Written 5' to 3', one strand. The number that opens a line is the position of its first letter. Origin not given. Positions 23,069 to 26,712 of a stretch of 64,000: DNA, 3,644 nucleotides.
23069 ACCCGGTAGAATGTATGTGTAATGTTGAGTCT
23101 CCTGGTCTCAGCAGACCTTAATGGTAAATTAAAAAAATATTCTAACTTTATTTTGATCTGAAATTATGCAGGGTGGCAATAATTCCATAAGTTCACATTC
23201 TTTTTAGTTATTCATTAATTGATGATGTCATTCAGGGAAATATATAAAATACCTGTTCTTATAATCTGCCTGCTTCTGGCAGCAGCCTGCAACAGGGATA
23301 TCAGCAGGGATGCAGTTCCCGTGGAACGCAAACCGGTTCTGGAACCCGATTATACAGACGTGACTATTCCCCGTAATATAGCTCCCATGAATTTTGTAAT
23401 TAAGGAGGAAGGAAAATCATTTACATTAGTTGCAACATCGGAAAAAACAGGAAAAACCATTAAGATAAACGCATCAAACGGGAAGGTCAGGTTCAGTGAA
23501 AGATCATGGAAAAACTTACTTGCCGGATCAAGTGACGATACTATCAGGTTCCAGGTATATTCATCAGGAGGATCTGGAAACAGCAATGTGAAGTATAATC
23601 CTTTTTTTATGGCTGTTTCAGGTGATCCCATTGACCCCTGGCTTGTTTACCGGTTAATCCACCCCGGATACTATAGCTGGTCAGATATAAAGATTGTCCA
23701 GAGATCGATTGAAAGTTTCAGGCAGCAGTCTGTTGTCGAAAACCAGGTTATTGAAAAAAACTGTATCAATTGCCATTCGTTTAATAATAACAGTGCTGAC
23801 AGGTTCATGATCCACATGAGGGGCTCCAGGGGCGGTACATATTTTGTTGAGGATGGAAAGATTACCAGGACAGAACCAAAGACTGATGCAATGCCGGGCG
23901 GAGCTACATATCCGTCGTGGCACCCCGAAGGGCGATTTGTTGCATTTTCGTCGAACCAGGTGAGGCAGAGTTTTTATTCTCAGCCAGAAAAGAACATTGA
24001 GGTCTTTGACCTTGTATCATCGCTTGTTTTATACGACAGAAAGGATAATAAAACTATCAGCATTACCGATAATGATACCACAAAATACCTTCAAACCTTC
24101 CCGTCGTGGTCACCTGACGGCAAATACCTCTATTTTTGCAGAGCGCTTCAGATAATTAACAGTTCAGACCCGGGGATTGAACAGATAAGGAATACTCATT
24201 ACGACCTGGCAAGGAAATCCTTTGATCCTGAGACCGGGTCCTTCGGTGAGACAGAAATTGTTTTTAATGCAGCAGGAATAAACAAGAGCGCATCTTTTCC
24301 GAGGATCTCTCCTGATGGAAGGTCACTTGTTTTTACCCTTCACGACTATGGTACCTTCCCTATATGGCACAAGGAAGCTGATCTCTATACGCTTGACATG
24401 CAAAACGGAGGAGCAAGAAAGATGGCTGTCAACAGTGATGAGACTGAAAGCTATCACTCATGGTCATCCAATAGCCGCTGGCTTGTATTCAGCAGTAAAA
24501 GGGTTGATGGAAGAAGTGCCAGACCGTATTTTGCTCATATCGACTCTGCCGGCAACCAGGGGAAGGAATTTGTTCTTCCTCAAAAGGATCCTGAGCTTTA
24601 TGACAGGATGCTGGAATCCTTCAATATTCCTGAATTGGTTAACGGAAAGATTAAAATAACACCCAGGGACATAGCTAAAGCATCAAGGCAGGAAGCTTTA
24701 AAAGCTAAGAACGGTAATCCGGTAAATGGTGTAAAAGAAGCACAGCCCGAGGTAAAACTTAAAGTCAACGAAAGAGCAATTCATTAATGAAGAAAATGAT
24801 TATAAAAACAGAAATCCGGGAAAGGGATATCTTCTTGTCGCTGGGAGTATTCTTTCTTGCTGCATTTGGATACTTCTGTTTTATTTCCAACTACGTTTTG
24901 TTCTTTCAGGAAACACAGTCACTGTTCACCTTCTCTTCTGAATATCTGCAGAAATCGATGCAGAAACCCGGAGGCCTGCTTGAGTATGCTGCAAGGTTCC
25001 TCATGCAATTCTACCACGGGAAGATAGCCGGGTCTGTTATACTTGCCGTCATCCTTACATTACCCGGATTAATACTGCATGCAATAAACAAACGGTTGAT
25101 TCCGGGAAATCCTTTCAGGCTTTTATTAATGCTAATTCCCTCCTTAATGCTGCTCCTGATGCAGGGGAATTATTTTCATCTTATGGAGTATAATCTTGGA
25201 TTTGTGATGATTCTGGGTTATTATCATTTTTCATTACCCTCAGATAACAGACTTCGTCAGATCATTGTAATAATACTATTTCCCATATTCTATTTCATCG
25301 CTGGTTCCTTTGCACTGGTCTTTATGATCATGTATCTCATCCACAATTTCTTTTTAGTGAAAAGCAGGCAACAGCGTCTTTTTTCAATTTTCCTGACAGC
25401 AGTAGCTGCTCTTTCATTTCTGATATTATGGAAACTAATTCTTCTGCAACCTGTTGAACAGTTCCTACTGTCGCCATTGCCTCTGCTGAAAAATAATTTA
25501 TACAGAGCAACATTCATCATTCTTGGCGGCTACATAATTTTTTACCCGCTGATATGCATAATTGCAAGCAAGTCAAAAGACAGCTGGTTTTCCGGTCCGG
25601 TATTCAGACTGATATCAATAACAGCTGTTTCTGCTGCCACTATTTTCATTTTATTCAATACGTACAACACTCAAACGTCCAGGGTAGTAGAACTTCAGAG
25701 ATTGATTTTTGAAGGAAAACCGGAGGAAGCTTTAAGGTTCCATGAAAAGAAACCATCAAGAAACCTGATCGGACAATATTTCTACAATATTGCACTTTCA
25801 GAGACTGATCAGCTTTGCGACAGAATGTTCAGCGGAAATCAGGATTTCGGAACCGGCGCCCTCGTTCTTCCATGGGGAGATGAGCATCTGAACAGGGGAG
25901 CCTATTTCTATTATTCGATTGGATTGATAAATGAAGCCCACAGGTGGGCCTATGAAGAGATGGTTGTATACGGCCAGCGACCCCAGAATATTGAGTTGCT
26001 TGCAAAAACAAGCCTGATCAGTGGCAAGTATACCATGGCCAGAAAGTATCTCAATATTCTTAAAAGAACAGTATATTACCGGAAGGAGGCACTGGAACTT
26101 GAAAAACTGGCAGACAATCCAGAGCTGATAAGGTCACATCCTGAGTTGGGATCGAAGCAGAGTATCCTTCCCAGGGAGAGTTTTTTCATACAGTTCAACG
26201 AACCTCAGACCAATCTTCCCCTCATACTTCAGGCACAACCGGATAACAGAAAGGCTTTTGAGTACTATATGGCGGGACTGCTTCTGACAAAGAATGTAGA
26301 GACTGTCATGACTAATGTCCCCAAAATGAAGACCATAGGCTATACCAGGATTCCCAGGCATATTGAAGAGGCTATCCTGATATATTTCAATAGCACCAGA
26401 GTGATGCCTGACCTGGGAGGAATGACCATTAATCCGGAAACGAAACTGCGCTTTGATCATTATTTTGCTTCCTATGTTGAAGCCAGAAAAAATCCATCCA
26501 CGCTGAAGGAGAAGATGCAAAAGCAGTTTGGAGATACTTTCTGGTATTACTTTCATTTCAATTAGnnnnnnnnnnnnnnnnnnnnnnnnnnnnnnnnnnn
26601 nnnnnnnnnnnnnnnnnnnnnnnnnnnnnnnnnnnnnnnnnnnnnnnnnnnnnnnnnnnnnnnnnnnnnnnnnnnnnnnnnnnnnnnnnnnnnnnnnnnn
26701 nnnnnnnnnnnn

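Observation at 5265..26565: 21-kb single-strand cluster joining exported FG-GAP/ASPIC and haem-propeller proteins with cytoplasmic DAHP synthase, AsnB-like and radical SAM enzymes: candidate undescribed system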

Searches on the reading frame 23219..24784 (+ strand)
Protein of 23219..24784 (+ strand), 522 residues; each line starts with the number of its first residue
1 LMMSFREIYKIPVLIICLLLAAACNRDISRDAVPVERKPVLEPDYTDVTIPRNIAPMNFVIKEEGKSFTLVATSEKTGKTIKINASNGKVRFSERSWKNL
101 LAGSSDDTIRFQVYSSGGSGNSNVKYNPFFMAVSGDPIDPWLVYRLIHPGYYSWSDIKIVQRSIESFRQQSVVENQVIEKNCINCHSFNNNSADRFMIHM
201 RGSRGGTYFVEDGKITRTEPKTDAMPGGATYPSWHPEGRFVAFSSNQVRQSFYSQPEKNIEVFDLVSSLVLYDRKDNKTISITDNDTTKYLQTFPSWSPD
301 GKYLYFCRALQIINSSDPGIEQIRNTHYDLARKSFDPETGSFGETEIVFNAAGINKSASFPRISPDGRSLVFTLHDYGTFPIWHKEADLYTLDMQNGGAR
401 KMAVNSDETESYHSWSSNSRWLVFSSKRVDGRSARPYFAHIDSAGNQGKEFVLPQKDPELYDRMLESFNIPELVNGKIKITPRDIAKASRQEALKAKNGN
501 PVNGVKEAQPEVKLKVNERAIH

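Call 5: search_protein_families(library=pfam, proteins=[window:23219-24784:+], max_evalue=0.01)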
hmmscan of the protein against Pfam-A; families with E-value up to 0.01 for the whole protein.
window:23219-24784:+ (522 aa): 2 families
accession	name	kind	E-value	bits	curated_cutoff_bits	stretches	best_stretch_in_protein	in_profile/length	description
PF07676.18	PD40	-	4.8e-19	68.2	20.9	2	288-308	7-27/38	WD40-like Beta Propeller Repeat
PF00930.27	DPPIV_N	-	1.8e-05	24.1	22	0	268-309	24-62/354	Dipeptidyl peptidase IV (DPP IV) N-terminal region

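Call 7: search_protein_families(library=ncbifam, proteins=[window:23219-24784:+], max_evalue=0.01)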
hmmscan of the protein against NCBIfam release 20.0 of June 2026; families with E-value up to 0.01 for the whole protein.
window:23219-24784:+ (522 aa): 4 families
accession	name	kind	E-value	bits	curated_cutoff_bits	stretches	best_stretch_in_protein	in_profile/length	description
TIGR02800.1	propeller_TolB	equivalog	6.5e-10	38.5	343.15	1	349-429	231-300/418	Tol-Pal system beta propeller repeat protein TolB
NF002183.0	PRK01029.1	equivalog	2.4e-06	26.8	405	0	329-426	256-345/429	Tol-Pal system protein TolB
NF053518.1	DipepPtdsDpp5Prph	equivalog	2.7e-06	26.2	900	0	267-308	227-266/655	dipeptidyl-peptidase Dpp5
NF033523.0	lasso_peptidase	equivalog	0.00038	19.3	400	0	353-428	86-152/638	Atxe2 family lasso peptide isopeptidase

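Call 19: search_solved_structures(query=window:23219-24784:+, max_evalue=0.01, show_alignments=1)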
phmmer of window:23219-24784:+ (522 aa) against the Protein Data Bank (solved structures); distinct sequences matched with E-value up to 0.01: 2.
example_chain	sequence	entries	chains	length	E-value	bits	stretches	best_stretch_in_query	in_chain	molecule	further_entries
5yzm_A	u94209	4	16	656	0.0099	17.8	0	231-310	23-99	Acyl-peptide hydrolase, putative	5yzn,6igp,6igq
5yzo_A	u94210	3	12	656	0.0099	17.8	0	231-310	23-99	Acyl-peptide hydrolase, putative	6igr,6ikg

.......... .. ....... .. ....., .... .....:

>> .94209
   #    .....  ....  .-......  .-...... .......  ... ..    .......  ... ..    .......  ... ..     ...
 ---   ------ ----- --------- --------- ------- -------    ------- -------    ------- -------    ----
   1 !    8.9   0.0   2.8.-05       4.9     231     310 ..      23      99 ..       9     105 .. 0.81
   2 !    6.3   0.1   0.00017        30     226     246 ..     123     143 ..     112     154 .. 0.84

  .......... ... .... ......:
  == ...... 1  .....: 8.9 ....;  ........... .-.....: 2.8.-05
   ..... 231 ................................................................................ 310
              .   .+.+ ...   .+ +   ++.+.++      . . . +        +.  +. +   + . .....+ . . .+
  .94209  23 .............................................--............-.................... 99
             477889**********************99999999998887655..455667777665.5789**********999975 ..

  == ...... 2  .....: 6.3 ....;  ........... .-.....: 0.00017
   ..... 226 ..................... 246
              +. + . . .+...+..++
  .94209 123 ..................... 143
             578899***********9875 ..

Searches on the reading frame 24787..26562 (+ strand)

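Call 5: search_protein_families(library=pfam, proteins=[window:24787-26562:+], max_evalue=0.01)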
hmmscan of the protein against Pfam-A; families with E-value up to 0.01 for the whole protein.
window:24787-26562:+ (592 aa): 1 family
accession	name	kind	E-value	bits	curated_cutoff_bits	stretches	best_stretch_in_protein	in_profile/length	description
PF19529.4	DUF6057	-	4.7e-130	435.6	29.8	1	19-592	10-569/569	Family of unknown function (DUF6057)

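Call 7: search_protein_families(library=ncbifam, proteins=[window:24787-26562:+], max_evalue=0.01)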
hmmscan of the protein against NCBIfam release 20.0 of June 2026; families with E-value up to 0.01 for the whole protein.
window:24787-26562:+ (592 aa): 0 families
